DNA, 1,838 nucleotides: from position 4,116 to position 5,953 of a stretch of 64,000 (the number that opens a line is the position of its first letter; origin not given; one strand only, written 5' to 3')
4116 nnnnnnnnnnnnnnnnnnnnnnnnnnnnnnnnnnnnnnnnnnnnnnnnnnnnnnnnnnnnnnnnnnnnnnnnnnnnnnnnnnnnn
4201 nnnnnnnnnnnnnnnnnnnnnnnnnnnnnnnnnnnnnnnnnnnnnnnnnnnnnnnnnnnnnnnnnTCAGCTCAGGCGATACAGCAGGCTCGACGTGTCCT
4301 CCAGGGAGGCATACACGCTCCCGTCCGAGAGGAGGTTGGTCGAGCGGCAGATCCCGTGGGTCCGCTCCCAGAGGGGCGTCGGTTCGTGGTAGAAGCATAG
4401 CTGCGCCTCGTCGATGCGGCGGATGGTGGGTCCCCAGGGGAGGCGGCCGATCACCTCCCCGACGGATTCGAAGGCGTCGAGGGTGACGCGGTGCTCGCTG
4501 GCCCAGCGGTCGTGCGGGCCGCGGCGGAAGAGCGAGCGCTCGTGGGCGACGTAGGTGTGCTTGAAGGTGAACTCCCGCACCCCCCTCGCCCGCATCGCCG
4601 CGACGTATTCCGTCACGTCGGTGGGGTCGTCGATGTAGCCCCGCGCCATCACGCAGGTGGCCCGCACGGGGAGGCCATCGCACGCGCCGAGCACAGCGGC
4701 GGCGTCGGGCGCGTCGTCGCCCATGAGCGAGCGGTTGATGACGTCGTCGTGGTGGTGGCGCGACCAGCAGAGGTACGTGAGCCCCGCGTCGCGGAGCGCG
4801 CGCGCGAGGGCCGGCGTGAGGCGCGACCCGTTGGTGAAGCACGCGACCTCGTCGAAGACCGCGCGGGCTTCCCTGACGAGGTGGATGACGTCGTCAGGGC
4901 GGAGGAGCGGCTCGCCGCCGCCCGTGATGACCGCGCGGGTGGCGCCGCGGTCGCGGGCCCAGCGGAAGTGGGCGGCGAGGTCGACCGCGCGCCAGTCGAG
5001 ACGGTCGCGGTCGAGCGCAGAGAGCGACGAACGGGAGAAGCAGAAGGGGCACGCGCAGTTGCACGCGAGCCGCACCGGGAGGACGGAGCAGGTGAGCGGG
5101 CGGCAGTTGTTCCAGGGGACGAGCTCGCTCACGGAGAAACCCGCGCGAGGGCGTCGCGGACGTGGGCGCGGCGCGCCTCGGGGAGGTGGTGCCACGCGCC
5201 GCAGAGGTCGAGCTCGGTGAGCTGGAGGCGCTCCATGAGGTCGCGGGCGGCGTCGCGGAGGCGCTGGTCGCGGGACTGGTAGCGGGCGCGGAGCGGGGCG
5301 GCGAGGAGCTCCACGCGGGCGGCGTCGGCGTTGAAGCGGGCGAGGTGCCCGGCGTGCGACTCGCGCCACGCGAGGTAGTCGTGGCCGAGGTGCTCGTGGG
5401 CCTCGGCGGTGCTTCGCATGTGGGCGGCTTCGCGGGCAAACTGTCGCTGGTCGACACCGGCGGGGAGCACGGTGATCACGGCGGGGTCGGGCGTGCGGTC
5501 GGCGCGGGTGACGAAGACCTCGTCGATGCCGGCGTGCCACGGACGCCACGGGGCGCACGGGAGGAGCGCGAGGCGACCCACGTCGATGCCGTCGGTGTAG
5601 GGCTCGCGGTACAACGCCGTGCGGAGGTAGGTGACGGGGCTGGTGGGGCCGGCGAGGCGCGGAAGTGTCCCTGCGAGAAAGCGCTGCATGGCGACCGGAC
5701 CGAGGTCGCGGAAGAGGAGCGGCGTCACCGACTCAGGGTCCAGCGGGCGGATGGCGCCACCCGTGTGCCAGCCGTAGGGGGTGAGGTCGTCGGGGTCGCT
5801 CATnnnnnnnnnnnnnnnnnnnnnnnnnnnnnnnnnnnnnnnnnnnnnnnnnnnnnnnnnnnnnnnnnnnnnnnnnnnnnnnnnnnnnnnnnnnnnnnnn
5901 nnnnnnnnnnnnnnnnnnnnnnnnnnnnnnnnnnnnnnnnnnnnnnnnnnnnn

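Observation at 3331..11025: Translationally coupled 8-gene operon combining TerB-like, HExxH+vWA, radical SAM and a lysine-less aminotransferase fold, with three ORFans and no AAA+ partner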

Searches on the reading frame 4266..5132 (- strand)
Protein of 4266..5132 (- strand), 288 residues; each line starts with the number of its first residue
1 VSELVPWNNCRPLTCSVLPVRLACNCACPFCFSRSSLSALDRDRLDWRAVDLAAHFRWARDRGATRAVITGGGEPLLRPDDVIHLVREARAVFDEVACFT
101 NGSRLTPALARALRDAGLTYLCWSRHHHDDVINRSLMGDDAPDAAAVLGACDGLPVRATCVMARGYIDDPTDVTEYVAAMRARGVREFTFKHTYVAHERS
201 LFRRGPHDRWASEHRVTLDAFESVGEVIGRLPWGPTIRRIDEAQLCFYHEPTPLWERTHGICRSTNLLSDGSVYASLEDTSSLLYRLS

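Call 5: search_protein_families(library=pfam, proteins=[window:4266-5132:-], max_evalue=0.1)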
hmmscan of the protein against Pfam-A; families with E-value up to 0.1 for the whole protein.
window:4266-5132:- (288 aa): 2 families
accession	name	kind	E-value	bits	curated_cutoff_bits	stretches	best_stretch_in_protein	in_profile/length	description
PF04055.27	Radical_SAM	-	3.2e-13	50.6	29.5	1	23-136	6-120/166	Radical SAM superfamily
PF13353.11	Fer4_12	-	0.0038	18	22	1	23-100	14-90/137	4Fe-4S single cluster domain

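Call 6: search_protein_families(library=ncbifam, proteins=[window:4266-5132:-], max_evalue=0.1)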
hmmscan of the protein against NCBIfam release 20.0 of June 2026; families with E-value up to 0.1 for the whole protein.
window:4266-5132:- (288 aa): 42 families (the best 25 are shown)
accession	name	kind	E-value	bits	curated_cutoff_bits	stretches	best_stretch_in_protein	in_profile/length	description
NF045646.2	rSAM_Se_TrsS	equivalog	5.6e-11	41.6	490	1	14-139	85-209/441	radical SAM (seleno)protein TrsS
TIGR02668.1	moaA_archaeal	equivalog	1.2e-10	40.9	325.25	1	19-144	15-135/303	GTP 3',8-cyclase MoaA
NF038283.1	viperin_w_prok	equivalog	3.9e-09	36.1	180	1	23-113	11-103/281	viperin family antiviral radical SAM protein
TIGR02666.1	moaA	equivalog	4.9e-09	35.6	284.05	1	23-124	19-121/336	GTP 3',8-cyclase MoaA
NF001199.0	PRK00164.2-1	equivalog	6.7e-09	35.3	231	1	18-131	16-124/308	GTP 3',8-cyclase MoaA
TIGR04347.1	pseudo_SAM_Halo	equivalog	1.5e-08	34.4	525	1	21-193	45-212/390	TIGR04347 family pseudo-SAM/SPASM protein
TIGR03822.1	AblA_like_2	hypoth_equivalog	2.7e-08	33.2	396.25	1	19-203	93-277/321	lysine-2,3-aminomutase-like protein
TIGR02109.1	PQQ_syn_pqqE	equivalog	7.2e-08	31.7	381.35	1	23-184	16-176/358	pyrroloquinoline quinone biosynthesis protein PqqE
TIGR04051.1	rSAM_NirJ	equivalog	7.1e-07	28.5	515.45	1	23-128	11-111/354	heme d1 biosynthesis radical SAM protein NirJ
TIGR04311.1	rSAM_Geo_metal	subfamily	8.2e-07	28.4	400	1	23-127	12-114/423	radical SAM/SPASM family putative metalloenzyme maturase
TIGR04303.1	GeoRSP_rSAM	equivalog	9.7e-07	28.7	400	1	20-147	11-130/325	GeoRSP system radical SAM/SPASM protein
NF045702.1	rSAM_GDGT_ether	equivalog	1.1e-06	27.6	450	1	23-120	95-193/486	tetraether lipid synthase Tes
TIGR04055.1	rSAM_NirJ2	equivalog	5.5e-06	26.1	500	1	23-125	9-105/326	putative heme d1 biosynthesis radical SAM protein NirJ2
TIGR04545.1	rSAM_ahbD_hemeb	equivalog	1.9e-05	24.3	500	1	21-122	7-103/339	heme b synthase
TIGR04054.1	rSAM_NirJ1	equivalog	2.2e-05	23.3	650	1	21-124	43-141/387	putative heme d1 biosynthesis radical SAM protein NirJ1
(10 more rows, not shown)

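Call 7: search_protein_families(library=padloc, proteins=[window:4266-5132:-], max_evalue=0.1)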
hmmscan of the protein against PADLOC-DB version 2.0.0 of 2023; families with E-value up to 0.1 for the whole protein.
window:4266-5132:- (288 aa): 2 families
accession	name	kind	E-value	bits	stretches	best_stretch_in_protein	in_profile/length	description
PDLC02903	pVip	-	3.2e-10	37.9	1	23-113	9-89/257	Viperins not associated with kinases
PDLC02904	pVip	-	2.4e-05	22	1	23-109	12-92/262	Viperins associated with kinases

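Call 31: find_encoding_contigs(protein=window:4266-5132:-, flank=10000, max_places=3)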
Protein window:4266-5132:- (288 aa): 5 contigs read that carry it; 3 places shown.
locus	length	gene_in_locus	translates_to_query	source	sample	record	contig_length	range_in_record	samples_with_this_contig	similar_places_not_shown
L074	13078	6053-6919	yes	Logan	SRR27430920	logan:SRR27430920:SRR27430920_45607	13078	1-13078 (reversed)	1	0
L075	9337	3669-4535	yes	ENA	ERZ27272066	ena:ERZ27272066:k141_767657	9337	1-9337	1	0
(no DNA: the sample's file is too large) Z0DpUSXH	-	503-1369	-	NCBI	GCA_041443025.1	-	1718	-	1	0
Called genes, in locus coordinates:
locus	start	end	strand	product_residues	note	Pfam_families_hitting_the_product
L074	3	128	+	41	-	?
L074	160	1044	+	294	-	PF01063:Aminotran_4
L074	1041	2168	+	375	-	-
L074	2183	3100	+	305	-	-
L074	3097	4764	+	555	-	-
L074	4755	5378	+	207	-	-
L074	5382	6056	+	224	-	-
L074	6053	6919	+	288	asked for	PF04055:Radical_SAM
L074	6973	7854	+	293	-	-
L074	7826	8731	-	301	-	PF03781:FGE-sulfatase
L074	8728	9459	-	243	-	-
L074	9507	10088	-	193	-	-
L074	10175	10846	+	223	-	PF04542:Sigma70_r2, PF08281:Sigma70_r4_2, PF04545:Sigma70_r4 (weak)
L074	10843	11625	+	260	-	PF06532:NrsF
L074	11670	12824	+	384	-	PF05375:Pacifastin_I (weak)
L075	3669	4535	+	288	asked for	PF04055:Radical_SAM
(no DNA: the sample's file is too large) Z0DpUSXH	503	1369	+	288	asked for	PF04055:Radical_SAM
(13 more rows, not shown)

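Call 101: search_solved_structures(query=window:4266-5132:-, max_evalue=0.01)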
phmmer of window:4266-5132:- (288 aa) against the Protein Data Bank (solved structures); distinct sequences matched with E-value up to 0.01: 4.
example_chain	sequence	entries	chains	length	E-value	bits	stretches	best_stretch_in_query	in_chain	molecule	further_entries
8wm2_A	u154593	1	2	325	6.2e-07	32.2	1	23-121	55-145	Fe-S radical SAM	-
2fb2_A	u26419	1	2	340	0.0025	20.4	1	11-170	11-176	Molybdenum cofactor biosynthesis protein A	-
1tv7_A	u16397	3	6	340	0.0053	19.3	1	11-170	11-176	Molybdenum cofactor biosynthesis protein A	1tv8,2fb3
7wzv_A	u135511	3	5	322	0.0069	18.9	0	21-111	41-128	4Fe-4S cluster-binding domain-containing protein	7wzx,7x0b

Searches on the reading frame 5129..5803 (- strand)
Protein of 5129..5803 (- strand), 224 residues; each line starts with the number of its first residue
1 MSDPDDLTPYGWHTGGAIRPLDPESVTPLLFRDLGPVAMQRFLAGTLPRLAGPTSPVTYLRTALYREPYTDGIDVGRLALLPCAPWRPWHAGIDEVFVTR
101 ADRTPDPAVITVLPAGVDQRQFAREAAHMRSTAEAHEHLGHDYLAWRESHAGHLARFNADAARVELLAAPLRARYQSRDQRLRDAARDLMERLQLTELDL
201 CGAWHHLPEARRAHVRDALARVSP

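Call 5: search_protein_families(library=pfam, proteins=[window:5129-5803:-], max_evalue=0.1)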
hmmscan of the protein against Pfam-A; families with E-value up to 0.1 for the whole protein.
window:5129-5803:- (224 aa): 0 families

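Call 6: search_protein_families(library=ncbifam, proteins=[window:5129-5803:-], max_evalue=0.1)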
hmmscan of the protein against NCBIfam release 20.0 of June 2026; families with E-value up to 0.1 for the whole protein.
window:5129-5803:- (224 aa): 0 families

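Call 7: search_protein_families(library=padloc, proteins=[window:5129-5803:-], max_evalue=0.1)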
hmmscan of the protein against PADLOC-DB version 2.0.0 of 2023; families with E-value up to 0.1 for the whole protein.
window:5129-5803:- (224 aa): 0 families

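Call 33: search_protein_families(library=pfam, proteins=[window:5129-5803:-], max_evalue=10)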
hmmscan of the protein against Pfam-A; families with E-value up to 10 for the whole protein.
window:5129-5803:- (224 aa): 0 families

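Call 41: search_solved_structures(query=A5, max_evalue=10)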
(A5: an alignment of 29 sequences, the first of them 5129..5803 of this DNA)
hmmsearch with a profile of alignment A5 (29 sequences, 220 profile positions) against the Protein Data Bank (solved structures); distinct sequences matched with E-value up to 10: 8.
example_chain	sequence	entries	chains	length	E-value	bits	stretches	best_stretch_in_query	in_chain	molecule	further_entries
5oi7_A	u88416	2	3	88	0.59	13.1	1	140-198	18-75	Centrosomal protein of 85 kDa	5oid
7ywy_a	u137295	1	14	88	0.86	12.5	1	127-192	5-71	Chaperedoxin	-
9wcw_A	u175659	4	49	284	1.1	12.2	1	117-192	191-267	Chaperedoxin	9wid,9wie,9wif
3qou_A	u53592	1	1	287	1.1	12.2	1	117-192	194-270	protein ybbN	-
3qdn_A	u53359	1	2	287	1.3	11.9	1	117-192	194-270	Putative thioredoxin protein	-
6yrl_A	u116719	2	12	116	1.6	11.7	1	140-180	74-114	Centriole protein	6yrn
8ard_A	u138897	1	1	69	1.9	11.4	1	119-181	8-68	Unconventional myosin-VI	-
8ek4_A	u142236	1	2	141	9.8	9.1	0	137-185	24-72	Ice-binding protein TIP-99a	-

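Call 68: find_homologous_proteins(query=window:5129-5803:-, max_evalue=0.001)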
Query window:5129-5803:- (224 aa): 37 proteins with E <= 0.001 among 4950 candidates.
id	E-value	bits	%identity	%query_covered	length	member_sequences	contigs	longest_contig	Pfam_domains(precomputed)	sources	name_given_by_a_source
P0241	1.1e-124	433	86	100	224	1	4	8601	-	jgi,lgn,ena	-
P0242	1.4e-122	426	84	100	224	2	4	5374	-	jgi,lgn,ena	-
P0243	7.2e-116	404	82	100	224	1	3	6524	-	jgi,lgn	jgi:hypothetical protein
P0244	1.3e-57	213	52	98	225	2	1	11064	-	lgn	-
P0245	2.4e-56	209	51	97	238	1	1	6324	-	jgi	-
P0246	3.0e-56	209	53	94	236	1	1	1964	-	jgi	jgi:hypothetical protein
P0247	3.2e-56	209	52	96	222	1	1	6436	-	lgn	-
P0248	4.6e-56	208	52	98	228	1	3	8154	-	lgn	-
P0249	8.0e-56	207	53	96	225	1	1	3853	-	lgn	-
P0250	9.0e-56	207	51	98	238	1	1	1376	-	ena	-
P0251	2.1e-55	206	50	98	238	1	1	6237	-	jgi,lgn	jgi:hypothetical protein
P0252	2.1e-55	206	52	91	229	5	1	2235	-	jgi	jgi:hypothetical protein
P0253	1.2e-54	204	50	96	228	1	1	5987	-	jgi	jgi:hypothetical protein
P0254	3.8e-54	202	50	91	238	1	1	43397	-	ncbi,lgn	-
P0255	5.9e-54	201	49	98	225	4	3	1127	-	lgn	-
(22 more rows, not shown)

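Call 78: predict_structure(alignment_id=A7)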
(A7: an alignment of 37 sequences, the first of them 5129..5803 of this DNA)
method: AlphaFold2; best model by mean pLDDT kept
length: 224 residues; sequences in the alignment: 37
mean_pLDDT: 93.7   pTM: 0.88
mean pLDDT of the five models: 93.7, 93.4, 93.2, 92.7, 92.1
residues with pLDDT >= 90: 193; 70-90: 28; 50-70: 3; < 50: 0
segments of 3 or more residues with pLDDT < 50: none
pLDDT, mean of each block of 10 residues (from residue 1): 83 93 90 96 96 94 90 93 90 94 93 94 95 96 96 97 95 97 98 96 94 96 78
secondary structure, 60 per line:
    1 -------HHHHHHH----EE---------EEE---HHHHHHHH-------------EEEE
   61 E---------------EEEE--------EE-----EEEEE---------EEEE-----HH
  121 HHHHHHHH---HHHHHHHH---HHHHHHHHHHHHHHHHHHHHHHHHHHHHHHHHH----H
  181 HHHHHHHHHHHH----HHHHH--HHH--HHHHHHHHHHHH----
elements in order: H8-14 E30-32 H36-43 E57-61 E77-80 E96-100 E110-113 H119-128 H132-139 H143-175 H180-192 H197-201 H209-220

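Call 81: fold_search(model_id=the predicted structure, library=pdb)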
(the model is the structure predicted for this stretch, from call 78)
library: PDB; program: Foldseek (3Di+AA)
matches with E <= 10: 89; with E <= 0.001: 0
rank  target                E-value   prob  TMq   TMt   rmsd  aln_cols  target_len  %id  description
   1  2ehb_D                1.5e-01  0.06  0.11  0.14  13.1       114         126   10  The structure of the C-terminal domain of the protein kinase AtSOS2 bound to the calcium sensor AtSOS3 (released 2007-09-25)
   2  6mgf                  8.0e-01  0.57  0.18  0.17   5.1        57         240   26  untagged, wild-type LptB in complex with ADP (released 2019-09-18)
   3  6mjp_A                1.0e+00  0.51  0.18  0.17   5.0        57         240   23  LptB(E163Q)FGC from Vibrio cholerae (released 2019-03-27)
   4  6mbn_A                1.0e+00  0.47  0.18  0.17   5.2        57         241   26  LptB E163Q in complex with ATP (released 2019-08-14)
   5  4p33_A                1.2e+00  0.44  0.18  0.18   5.1        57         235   26  Crystal structure of E. coli LptB-E163Q in complex with ATP-sodium (released 2014-03-26)
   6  8wdb_D                1.2e+00  0.41  0.19  0.09   4.9        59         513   25  Cryo-EM structure of the ATP-bound DppABCD complex (released 2024-09-18)
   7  5l75_B                1.3e+00  0.21  0.15  0.15   5.2        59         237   27  A protein structure (released 2017-08-16)
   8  4p31_B                1.5e+00  0.38  0.19  0.18   5.0        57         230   26  Crystal structure of a selenomethionine derivative of E. coli LptB in complex with ADP-Magensium (released 2014-03-26)
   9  8frl_B                1.6e+00  0.38  0.19  0.18   4.9        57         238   18  Acinetobacter baylyi LptB2FG bound to lipopolysaccharide and a macrocyclic peptide (released 2024-01-03)
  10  4qc2_A                1.7e+00  0.35  0.18  0.17   4.7        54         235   28  Crystal structure of lipopolysaccharide transport protein LptB in complex with ATP and Magnesium ions (released 2014-10-22)
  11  8frl_A                1.7e+00  0.35  0.19  0.18   4.9        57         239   18  Acinetobacter baylyi LptB2FG bound to lipopolysaccharide and a macrocyclic peptide (released 2024-01-03)
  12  5n77_A                1.7e+00  0.03  0.13  0.12  18.5       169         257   14  Crystal structure of the cytosolic domain of the CorA magnesium channel from Escherichia coli in complex with magnesiu (released 2017-07-12)
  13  8j5q_D                2.3e+00  0.28  0.19  0.08   4.7        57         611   18  Cryo-EM structure of Mycobacterium tuberculosis OppABCD in the pre-translocation state (released 2024-04-03)
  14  8tmn_C                2.6e+00  0.01  0.12  0.10  17.6       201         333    8  Cryo-EM structure of magnesium depleted CorA in complex with conformation-specific synthetic antibody C18, State MGD-1 (released 2025-02-12)
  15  5x5y_A                2.9e+00  0.21  0.18  0.17   5.1        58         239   19  A membrane protein complex (released 2017-04-05)
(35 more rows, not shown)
